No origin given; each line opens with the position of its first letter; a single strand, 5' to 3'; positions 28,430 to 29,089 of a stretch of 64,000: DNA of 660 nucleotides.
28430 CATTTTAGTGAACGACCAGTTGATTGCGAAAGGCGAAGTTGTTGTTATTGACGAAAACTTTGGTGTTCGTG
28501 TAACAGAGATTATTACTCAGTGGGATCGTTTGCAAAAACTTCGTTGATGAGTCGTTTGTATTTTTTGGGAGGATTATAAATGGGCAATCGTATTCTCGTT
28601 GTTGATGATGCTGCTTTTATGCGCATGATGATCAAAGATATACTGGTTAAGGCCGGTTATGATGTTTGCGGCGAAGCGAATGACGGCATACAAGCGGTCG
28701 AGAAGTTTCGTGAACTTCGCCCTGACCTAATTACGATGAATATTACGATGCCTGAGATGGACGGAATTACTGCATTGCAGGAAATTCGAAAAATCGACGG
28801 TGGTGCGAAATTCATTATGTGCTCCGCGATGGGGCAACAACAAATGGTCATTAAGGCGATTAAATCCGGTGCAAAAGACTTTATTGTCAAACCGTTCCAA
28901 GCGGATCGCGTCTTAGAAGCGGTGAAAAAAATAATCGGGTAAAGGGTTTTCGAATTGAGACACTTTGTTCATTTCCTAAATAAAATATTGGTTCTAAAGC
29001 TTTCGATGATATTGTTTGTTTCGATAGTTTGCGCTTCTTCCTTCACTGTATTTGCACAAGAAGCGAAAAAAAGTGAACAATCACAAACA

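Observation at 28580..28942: Flagellar-operon CheY has Asn instead of the phospho-acceptor Asp (codon 54 = AAT)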

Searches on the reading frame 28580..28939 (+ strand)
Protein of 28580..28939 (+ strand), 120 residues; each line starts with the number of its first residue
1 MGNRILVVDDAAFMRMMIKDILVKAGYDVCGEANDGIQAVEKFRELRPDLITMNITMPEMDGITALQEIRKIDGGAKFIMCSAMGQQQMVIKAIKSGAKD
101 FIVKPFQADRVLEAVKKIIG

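Call 4: search_protein_families(library=ncbifam, proteins=[window:28580-28939:+], max_evalue=0.001)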
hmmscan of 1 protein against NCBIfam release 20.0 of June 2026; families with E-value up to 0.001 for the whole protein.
window:28580-28939:+ (120 aa): 102 families (the best 25 are shown)
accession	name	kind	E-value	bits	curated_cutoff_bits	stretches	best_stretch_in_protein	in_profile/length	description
NF041367.1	CheY_Halo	equivalog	1.6e-36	125.2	200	1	5-119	1-114/114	chemotaxis protein CheY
NF001965.0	PRK00742.1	subfamily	4.8e-28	98.4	293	1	4-108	5-111/357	chemotaxis-specific protein-glutamate methyltransferase CheB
NF008469.0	PRK11361.1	equivalog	6.2e-25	87.8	714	1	3-113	5-114/461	acetoacetate metabolism transcriptional regulator AtoC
NF009206.0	PRK12555.1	subfamily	8.6e-22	77.5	342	1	4-108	2-108/340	chemotaxis-specific protein-glutamate methyltransferase CheB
NF007935.0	PRK10651.1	equivalog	3.3e-21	75.5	250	1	4-118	8-123/216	two-component system response regulator NarL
NF051870.1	NAssimRespRegNtrX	equivalog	4.7e-21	75.2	600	1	4-117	3-117/452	nitrogen assimilation response regulator NtrX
TIGR02875.1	spore_0_A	equivalog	6.8e-21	74.7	200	1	4-118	4-121/262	sporulation transcription factor Spo0A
NF040689.1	MtrAB_MtrA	equivalog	1.1e-20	73.9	300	1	5-116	1-110/219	MtrAB system response regulator MtrA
NF045944.1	ResRegRpaBCyano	equivalog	1.2e-20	73.9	330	1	6-116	1-109/229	response regulator transcription factor RpaB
NF007901.0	PRK10610.1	equivalog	2.5e-19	69.7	189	1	4-119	7-124/129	chemotaxis response regulator CheY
NF041733.1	resp_reg_CseB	equivalog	2.7e-19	69.5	350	1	4-111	2-107/228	two-component system response regulator CseB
NF007689.0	PRK10365.1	equivalog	6.8e-18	64.7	760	1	5-118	8-120/441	sigma-54-dependent response regulator transcription factor ZraR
TIGR02154.1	PhoB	equivalog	9.5e-18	64.3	296.2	1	1-117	1-118/226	phosphate regulon transcriptional regulator PhoB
NF051850.1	RespRegRprY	equivalog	2.3e-17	63.2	370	1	4-118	6-119/234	response regulator transcription factor RprY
NF007969.0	PRK10693.1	equivalog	2.3e-17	63.1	329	1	2-112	7-117/337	two-component system response regulator RssB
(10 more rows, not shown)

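Call 6: find_related_loci(query=window:28580-28939:+, collection=genome_contigs, flank=10000)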
Query window:28580-28939:+ (120 aa) in genome_contigs; peptide patterns used: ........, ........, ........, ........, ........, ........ (x = any residue, [..] = any of these).
600 stretches matched a pattern (row limit reached: there are more); 592 encode a relative of the query (tblastn E <= 1e-3); the best 80 are kept; 80 distinct loci.
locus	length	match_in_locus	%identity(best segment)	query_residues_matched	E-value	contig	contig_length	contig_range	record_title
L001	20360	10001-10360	80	1-120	6e-63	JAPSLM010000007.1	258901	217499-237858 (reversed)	MAG: Paenibacillus sp. isolate RH59_bin.030 NODE_48_length_258901_cov_151.765197, whole genome shotgun sequence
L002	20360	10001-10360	79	1-120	6e-62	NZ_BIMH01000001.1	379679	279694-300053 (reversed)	Paenibacillus validus NBRC 15382 PVA01S_CON000001, whole genome shotgun sequence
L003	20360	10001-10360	78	1-120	2e-61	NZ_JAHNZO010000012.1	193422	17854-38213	Paenibacillus oleatilyticus strain SM69 NODE_12_length_193422_cov_34.387147, whole genome shotgun sequence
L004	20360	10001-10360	78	1-120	2e-61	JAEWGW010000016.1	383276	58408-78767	MAG: Bacillota bacterium isolate OH_PBlB_45 k127_1394280, whole genome shotgun sequence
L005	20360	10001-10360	78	1-120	8e-61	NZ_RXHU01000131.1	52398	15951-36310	Paenibacillus whitsoniae strain MER 54 contig_131, whole genome shotgun sequence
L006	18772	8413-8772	78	1-120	1e-60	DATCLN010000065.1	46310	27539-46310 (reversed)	MAG TPA_asm: Paenibacillaceae bacterium isolate SMAG_U7123 k141_472110, whole genome shotgun sequence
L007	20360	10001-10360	78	1-120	1e-60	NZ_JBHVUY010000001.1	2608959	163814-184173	Paenibacillus sp. NPDC058174 NPDC058174_T31_E4.ctg-0001, whole genome shotgun sequence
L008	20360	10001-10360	77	1-120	2e-60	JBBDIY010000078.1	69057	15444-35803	MAG: Paenibacillaceae bacterium isolate LejiaA_43_22 Lejia_A_721_length_69057_cov_13, whole genome shotgun sequence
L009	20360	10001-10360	76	1-120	3e-60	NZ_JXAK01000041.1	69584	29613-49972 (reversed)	Gordoniibacillus kamchatkensis strain VKM B-2647 B-2647_041, whole genome shotgun sequence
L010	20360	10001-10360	78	1-120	2e-60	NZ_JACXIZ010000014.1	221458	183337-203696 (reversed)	Paenibacillus sabuli strain IB182496 Contig_14, whole genome shotgun sequence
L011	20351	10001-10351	80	1-117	5e-60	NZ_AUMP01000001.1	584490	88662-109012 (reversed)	Fictibacillus gelatini DSM 15865 H538DRAFT_scaffold00001.1_C, whole genome shotgun sequence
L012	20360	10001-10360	78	1-120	4e-60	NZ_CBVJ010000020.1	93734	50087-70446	Paenibacillus gorillae isolate G1, whole genome shotgun sequence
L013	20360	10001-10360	77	1-120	6e-60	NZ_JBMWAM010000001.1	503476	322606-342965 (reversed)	Paenibacillus sp. sgz302251 G2266_scaffold1, whole genome shotgun sequence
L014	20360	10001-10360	78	1-120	5e-60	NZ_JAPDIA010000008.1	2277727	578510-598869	Cohnella rhizosphaerae strain DSM 28161 contig_9, whole genome shotgun sequence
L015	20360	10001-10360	78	1-120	5e-60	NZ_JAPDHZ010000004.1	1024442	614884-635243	Cohnella ginsengisoli strain DSM 18997 contig_10, whole genome shotgun sequence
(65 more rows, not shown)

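Call 7: find_homologous_proteins(query=window:28580-28939:+, max_evalue=1e-20)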
Query window:28580-28939:+ (120 aa): 7999 proteins with E <= 1e-20 among 8000 candidates; the best 120 are listed.
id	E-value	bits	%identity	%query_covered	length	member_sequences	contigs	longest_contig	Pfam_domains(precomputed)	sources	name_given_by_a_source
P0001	3.8e-70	250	100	100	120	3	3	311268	PF00072.31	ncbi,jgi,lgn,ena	jgi:two-component system chemotaxis response regulator CheY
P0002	1.1e-62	226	88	100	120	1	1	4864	PF00072.31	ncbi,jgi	jgi:two-component system chemotaxis response regulator CheY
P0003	1.1e-61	223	88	100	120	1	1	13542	PF00072.31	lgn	-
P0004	1.2e-61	223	87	100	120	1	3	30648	PF00072.31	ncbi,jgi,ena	jgi:two-component system chemotaxis response regulator CheY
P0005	2.2e-61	222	88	100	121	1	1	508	PF00072.31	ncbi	-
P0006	1.1e-60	220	86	100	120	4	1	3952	PF00072.31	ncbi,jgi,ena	jgi:two-component system chemotaxis response regulator CheY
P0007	3.4e-59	215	82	100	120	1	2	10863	PF00072.31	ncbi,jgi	jgi:two-component system chemotaxis response regulator CheY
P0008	8.0e-59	214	83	100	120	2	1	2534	PF00072.31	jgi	jgi:two-component system chemotaxis response regulator CheY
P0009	4.3e-57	208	81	100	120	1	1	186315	PF00072.31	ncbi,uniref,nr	ncbi:response regulator [Paenibacillus cremeus]|uniref:Response regulator n=1 Tax=Paenibacillus crem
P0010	5.9e-57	208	80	100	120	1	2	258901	PF00072.31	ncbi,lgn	-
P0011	6.2e-57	208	81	100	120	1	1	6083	PF00072.31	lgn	-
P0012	7.4e-57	208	80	100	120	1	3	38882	PF00072.31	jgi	jgi:two-component system, chemotaxis family, chemotaxis protein CheY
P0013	8.8e-57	207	80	100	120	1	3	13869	PF00072.31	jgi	jgi:two-component system chemotaxis response regulator CheY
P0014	1.1e-56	207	83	100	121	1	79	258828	PF00072.31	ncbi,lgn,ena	-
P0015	1.1e-56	207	83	100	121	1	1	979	PF00072.31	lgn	-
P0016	1.9e-56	206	80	100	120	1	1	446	PF00072.31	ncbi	-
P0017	2.0e-56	206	79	100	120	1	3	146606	PF00072.31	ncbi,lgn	-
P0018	2.5e-56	206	81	100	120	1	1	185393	PF00072.31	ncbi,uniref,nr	ncbi:response regulator [Paenibacillus alkalitolerans]|uniref:response regulator n=1 Tax=Paenibacill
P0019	2.8e-56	206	79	100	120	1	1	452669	PF00072.31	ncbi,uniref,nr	ncbi:response regulator [Paenibacillus piri]|uniref:Response regulator n=1 Tax=Paenibacillus piri Ta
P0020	2.9e-56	206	78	100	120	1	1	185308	PF00072.31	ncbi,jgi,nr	ncbi:MAG: chemotaxis protein CheY [Paenibacillaceae bacterium]|jgi:two-component system chemotaxis r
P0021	2.9e-56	206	80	100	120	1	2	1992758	PF00072.31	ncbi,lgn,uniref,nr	ncbi:response regulator [Paenibacillus allorhizosphaerae]|uniref:Chemotaxis protein CheY n=1 Tax=Pae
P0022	3.4e-56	206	82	100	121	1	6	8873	PF00072.31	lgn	-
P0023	3.8e-56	205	82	100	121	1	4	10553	PF00072.31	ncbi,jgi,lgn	ncbi:MAG: response regulator [Caldibacillus sp.]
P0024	4.1e-56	205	79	100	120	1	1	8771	PF00072.31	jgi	jgi:two-component system chemotaxis response regulator CheY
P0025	4.5e-56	205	83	100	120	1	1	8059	PF00072.31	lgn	-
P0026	4.5e-56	205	80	100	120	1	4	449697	PF00072.31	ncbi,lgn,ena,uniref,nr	ncbi:Chemotaxis protein CheY [Paenibacillus solanacearum]|uniref:Chemotaxis protein CheY n=1 Tax=Pae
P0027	6.1e-56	205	79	100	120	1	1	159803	PF00072.31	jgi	jgi:two-component system chemotaxis response regulator CheY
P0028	6.5e-56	205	82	100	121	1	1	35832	PF00072.31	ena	-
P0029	6.6e-56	205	80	100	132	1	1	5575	PF00072.31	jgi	-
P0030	7.5e-56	204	80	100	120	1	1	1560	PF00072.31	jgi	-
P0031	7.9e-56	204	78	100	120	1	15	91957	PF00072.31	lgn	-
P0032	8.2e-56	204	79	100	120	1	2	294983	PF00072.31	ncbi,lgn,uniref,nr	ncbi:response regulator [Paenibacillus thalictri]|uniref:Response regulator n=1 Tax=Paenibacillus th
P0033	8.6e-56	204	79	100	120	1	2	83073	PF00072.31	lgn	-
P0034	8.7e-56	204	79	100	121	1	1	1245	PF00072.31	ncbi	ncbi:MAG: response regulator [Bacilli bacterium]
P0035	1.0e-55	204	79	100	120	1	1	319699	PF00072.31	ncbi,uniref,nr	ncbi:response regulator [Paenibacillus sp. LMG 31456]|uniref:Response regulator n=1 Tax=Paenibacillu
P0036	1.1e-55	204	78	100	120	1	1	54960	PF00072.31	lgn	-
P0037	1.1e-55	204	80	100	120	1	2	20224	PF00072.31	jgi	jgi:two-component system chemotaxis response regulator CheY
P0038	1.2e-55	204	79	100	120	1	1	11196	PF00072.31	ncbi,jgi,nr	ncbi:MAG: response regulator [Paenibacillus sp.]|jgi:two-component system chemotaxis response regula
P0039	1.4e-55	204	79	100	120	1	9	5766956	PF00072.31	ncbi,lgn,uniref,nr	ncbi:response regulator [Paenibacillus validus]|uniref:Response regulator n=1 Tax=Paenibacillus vali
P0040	1.5e-55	203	78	100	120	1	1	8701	PF00072.31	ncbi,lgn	ncbi:MAG TPA: response regulator [Bacilli bacterium]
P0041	1.6e-55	203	77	100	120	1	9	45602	PF00072.31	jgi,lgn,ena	jgi:two-component system chemotaxis response regulator CheY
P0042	1.6e-55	203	78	100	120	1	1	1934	PF00072.31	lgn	-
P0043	1.7e-55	203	78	100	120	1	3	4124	PF00072.31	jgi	jgi:two-component system chemotaxis response regulator CheY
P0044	1.7e-55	203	78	100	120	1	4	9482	PF00072.31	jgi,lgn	jgi:two-component system chemotaxis response regulator CheY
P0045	1.8e-55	203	78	100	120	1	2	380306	PF00072.31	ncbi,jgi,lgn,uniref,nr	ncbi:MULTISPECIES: response regulator [Paenibacillus]|jgi:two-component system chemotaxis response r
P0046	1.9e-55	203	82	100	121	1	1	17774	PF00072.31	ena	-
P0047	2.2e-55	203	82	100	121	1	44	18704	PF00072.31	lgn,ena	-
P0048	2.5e-55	203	79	100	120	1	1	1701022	PF00072.31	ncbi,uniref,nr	ncbi:response regulator [Paenibacillus sp. SYP-B3998]|uniref:Response regulator n=1 Tax=Paenibacillu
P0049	2.6e-55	203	79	100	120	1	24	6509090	PF00072.31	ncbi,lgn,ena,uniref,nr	ncbi:response regulator [Paenibacillus chitinolyticus]|uniref:Response regulator n=1 Tax=Paenibacill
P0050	2.6e-55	203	80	100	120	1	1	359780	PF00072.31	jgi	jgi:two-component system, chemotaxis family, chemotaxis protein CheY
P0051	2.6e-55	203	78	100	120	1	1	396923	PF00072.31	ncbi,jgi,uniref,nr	ncbi:response regulator [Paenibacillus albiflavus]|uniref:Response regulator n=1 Tax=Paenibacillus a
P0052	2.7e-55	203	80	100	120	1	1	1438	PF00072.31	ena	-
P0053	2.9e-55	203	82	100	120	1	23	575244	PF00072.31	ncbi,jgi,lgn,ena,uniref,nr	ncbi:MAG: two-component system response regulator [Candidatus Reconcilbacillus cellulovorans]|uniref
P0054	2.9e-55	203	79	100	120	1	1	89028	PF00072.31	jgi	jgi:two-component system, chemotaxis family, chemotaxis protein CheY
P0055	3.1e-55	202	78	100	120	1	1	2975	PF00072.31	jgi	jgi:two-component system chemotaxis response regulator CheY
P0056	3.2e-55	202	80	100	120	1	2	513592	PF00072.31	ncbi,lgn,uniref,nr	ncbi:response regulator [Paenibacillus sp. J2TS4]|uniref:response regulator n=1 Tax=Paenibacillus sp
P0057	3.2e-55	202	79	100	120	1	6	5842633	PF00072.31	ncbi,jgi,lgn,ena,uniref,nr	ncbi:response regulator [Paenibacillus sp. UNC499MF]|uniref:response regulator n=1 Tax=unclassified 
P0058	3.3e-55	202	78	100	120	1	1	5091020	PF00072.31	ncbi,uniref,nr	ncbi:response regulator [Paenibacillus sp. YYML68]|uniref:response regulator n=1 Tax=Paenibacillus s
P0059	3.3e-55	202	78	100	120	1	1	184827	PF00072.31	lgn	-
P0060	3.4e-55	202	78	100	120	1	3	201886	PF00072.31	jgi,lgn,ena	-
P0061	3.4e-55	202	79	100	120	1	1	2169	PF00072.31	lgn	-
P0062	3.5e-55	202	78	100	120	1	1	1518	PF00072.31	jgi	-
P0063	3.6e-55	202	78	100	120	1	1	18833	PF00072.31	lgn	-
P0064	3.6e-55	202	78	100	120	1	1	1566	PF00072.31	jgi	jgi:two-component system chemotaxis response regulator CheY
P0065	3.7e-55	202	78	100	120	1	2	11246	PF00072.31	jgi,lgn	jgi:two-component system, chemotaxis family, chemotaxis protein CheY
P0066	4.5e-55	202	78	100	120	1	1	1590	PF00072.31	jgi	jgi:two-component system chemotaxis response regulator CheY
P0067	4.6e-55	202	80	100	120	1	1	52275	PF00072.31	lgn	-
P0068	4.8e-55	202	79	100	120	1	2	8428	PF00072.31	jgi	jgi:two-component system, chemotaxis family, chemotaxis protein CheY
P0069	5.0e-55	202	77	100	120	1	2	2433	PF00072.31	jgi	jgi:two-component system chemotaxis response regulator CheY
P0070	5.0e-55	202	78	100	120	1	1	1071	PF00072.31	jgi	jgi:two-component system chemotaxis response regulator CheY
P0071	5.2e-55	202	78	100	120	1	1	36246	PF00072.31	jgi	jgi:two-component system, chemotaxis family, chemotaxis protein CheY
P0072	5.4e-55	202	79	100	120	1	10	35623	PF00072.31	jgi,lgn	jgi:two-component system, chemotaxis family, chemotaxis protein CheY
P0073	6.1e-55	202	78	100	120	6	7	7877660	PF00072.31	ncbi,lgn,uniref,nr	ncbi:response regulator [Paenibacillus elgii]|uniref:Response regulator n=1 Tax=Paenibacillus elgii 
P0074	6.4e-55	201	78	100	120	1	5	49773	PF00072.31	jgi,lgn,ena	-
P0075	6.7e-55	201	79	100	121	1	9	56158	PF00072.31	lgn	-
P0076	7.7e-55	201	78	100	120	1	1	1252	PF00072.31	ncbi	ncbi:Chemotaxis protein CheY [compost metagenome]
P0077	8.7e-55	201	81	100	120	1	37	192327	PF00072.31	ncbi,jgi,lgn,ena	-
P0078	9.0e-55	201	81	100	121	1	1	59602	PF00072.31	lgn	-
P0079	9.2e-55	201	79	100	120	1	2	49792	PF00072.31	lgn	-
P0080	9.6e-55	201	78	100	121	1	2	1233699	PF00072.31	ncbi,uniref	ncbi:response regulator [Paenibacillus wenxiniae]|uniref:Response regulator n=1 Tax=Paenibacillus we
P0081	9.6e-55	201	80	100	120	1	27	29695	PF00072.31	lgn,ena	-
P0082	9.6e-55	201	79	100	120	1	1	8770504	PF00072.31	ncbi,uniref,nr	ncbi:response regulator [Paenibacillus hamazuiensis]|uniref:response regulator n=1 Tax=Paenibacillus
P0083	1.0e-54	201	75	100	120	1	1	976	PF00072.31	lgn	-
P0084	1.1e-54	201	78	100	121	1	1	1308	PF00072.31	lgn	-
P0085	1.1e-54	201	79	100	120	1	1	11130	PF00072.31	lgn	-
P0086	1.1e-54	201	78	100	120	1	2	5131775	PF00072.31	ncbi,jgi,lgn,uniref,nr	ncbi:response regulator [Paenibacillus sp. GD4]|jgi:two-component system, chemotaxis family, chemota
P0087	1.1e-54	201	78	100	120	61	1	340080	PF00072.31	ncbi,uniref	ncbi:response regulator [Marinicrinis sediminis]|uniref:Response regulator n=1 Tax=Marinicrinis sedi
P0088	1.2e-54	201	78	100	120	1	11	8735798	PF00072.31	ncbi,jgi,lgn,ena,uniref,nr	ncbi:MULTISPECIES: response regulator [Paenibacillus]|jgi:two-component system chemotaxis response r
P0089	1.2e-54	201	78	100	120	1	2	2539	PF00072.31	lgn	-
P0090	1.2e-54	201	79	99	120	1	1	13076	PF00072.31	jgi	jgi:two-component system chemotaxis response regulator CheY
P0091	1.2e-54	201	77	100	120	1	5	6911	PF00072.31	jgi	jgi:two-component system, chemotaxis family, chemotaxis protein CheY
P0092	1.4e-54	200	78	100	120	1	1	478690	PF00072.31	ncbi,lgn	-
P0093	1.4e-54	200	77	100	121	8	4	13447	PF00072.31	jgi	jgi:two-component system chemotaxis response regulator CheY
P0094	1.5e-54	200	78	100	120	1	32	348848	PF00072.31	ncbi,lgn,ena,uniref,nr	ncbi:sigma-54 dependent response regulator [Chlamydia abortus]|uniref:Response regulator n=1 Tax=Pae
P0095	1.5e-54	200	78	100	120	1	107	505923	PF00072.31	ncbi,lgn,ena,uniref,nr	ncbi:chemotaxis protein CheY [Insulibacter thermoxylanivorax]|uniref:Chemotaxis protein CheY n=1 Tax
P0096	1.5e-54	200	79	98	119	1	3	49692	PF00072.31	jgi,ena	jgi:two-component system chemotaxis response regulator CheY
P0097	1.5e-54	200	78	100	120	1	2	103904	PF00072.31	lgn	-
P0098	1.6e-54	200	78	100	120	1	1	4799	PF00072.31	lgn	-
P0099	1.7e-54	200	79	100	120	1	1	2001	PF00072.31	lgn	-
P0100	1.7e-54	200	79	100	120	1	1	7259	PF00072.31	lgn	-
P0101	1.7e-54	200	77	100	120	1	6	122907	PF00072.31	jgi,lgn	jgi:two-component system chemotaxis response regulator CheY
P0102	1.8e-54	200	79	100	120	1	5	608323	PF00072.31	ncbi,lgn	-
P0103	1.8e-54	200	78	100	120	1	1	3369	PF00072.31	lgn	-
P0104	1.8e-54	200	78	100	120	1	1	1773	PF00072.31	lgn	-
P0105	1.8e-54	200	78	100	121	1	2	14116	PF00072.31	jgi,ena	-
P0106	1.8e-54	200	78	100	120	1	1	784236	PF00072.31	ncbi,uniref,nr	ncbi:response regulator [Paenibacillus xerothermodurans]|uniref:Response regulator n=1 Tax=Paenibaci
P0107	2.0e-54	200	80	100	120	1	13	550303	PF00072.31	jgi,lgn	jgi:two-component system chemotaxis response regulator CheY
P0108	2.0e-54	200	78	100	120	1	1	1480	PF00072.31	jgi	jgi:two-component system, chemotaxis family, chemotaxis protein CheY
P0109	2.0e-54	200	78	100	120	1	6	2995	PF00072.31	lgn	-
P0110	2.1e-54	200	77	100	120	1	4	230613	PF00072.31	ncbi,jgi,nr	ncbi:MAG: chemotaxis protein CheY [Bacilli bacterium]|jgi:two-component system chemotaxis response r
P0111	2.3e-54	200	78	100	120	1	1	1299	PF00072.31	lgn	-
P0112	2.3e-54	200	80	100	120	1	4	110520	PF00072.31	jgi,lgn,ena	-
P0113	2.3e-54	200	78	100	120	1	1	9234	PF00072.31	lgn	-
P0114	2.3e-54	200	78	100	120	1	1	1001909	PF00072.31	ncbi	ncbi:MAG: response regulator [Negativicutes bacterium]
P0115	2.4e-54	200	78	100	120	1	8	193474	PF00072.31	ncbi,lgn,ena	-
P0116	2.5e-54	200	79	100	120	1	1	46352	PF00072.31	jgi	-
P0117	2.6e-54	199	79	100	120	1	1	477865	PF00072.31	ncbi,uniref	ncbi:response regulator [Fictibacillus sp. Mic-4]|uniref:response regulator n=1 Tax=Fictibacillus sp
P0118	2.8e-54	199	78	100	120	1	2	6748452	PF00072.31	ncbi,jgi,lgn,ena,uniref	ncbi:response regulator [Paenibacillus sp. TAB 01]|uniref:response regulator n=1 Tax=Paenibacillus s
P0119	2.9e-54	199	80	98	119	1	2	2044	PF00072.31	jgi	jgi:two-component system chemotaxis response regulator CheY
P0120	2.9e-54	199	78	100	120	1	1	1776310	PF00072.31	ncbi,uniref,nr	ncbi:response regulator [Paenibacillus senegalensis]|uniref:response regulator n=1 Tax=Paenibacillus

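Call 8: list_cluster_members(proteins=[window:28580-28939:+])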
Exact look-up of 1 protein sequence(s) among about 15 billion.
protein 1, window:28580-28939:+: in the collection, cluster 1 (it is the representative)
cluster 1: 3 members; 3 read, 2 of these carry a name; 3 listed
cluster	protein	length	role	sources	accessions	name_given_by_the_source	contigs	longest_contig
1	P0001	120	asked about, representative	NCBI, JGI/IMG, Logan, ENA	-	two-component system chemotaxis response regulator CheY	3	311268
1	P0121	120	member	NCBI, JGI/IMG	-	two-component system chemotaxis response regulator CheY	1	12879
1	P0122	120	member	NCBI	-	-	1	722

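Call 10: find_encoding_contigs(protein=P0001, flank=10000, max_places=6)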
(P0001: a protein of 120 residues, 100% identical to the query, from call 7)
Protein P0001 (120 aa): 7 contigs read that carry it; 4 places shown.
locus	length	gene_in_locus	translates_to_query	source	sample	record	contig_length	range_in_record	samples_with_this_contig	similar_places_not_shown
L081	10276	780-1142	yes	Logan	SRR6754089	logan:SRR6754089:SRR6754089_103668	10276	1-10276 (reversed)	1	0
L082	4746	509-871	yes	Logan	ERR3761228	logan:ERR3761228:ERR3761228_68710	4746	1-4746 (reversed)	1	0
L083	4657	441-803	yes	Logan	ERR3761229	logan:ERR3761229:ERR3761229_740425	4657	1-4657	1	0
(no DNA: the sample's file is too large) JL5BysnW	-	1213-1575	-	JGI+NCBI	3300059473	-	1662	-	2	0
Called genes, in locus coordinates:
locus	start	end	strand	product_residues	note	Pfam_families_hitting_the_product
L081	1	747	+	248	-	?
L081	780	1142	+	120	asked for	PF00072:Response_reg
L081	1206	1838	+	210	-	PF04347:FliO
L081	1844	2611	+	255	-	PF00813:FliP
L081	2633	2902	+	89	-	PF01313:Bac_export_3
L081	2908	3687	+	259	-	PF01311:Bac_export_1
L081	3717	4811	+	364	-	PF01312:Bac_export_2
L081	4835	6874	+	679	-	PF00771:FHIPEP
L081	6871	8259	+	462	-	PF00448:SRP54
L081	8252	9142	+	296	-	PF00142:Fer4_NifH (weak), PF06564:CBP_BcsQ (faint), PF09140:MipZ (weak), PF10609:ParA, PF13614:AAA_31, PF01656:CbiA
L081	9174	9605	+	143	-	-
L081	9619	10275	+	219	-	?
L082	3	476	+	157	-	?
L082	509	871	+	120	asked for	PF00072:Response_reg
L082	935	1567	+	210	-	PF04347:FliO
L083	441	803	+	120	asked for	PF00072:Response_reg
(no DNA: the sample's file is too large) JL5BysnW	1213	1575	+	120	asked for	PF00072:Response_reg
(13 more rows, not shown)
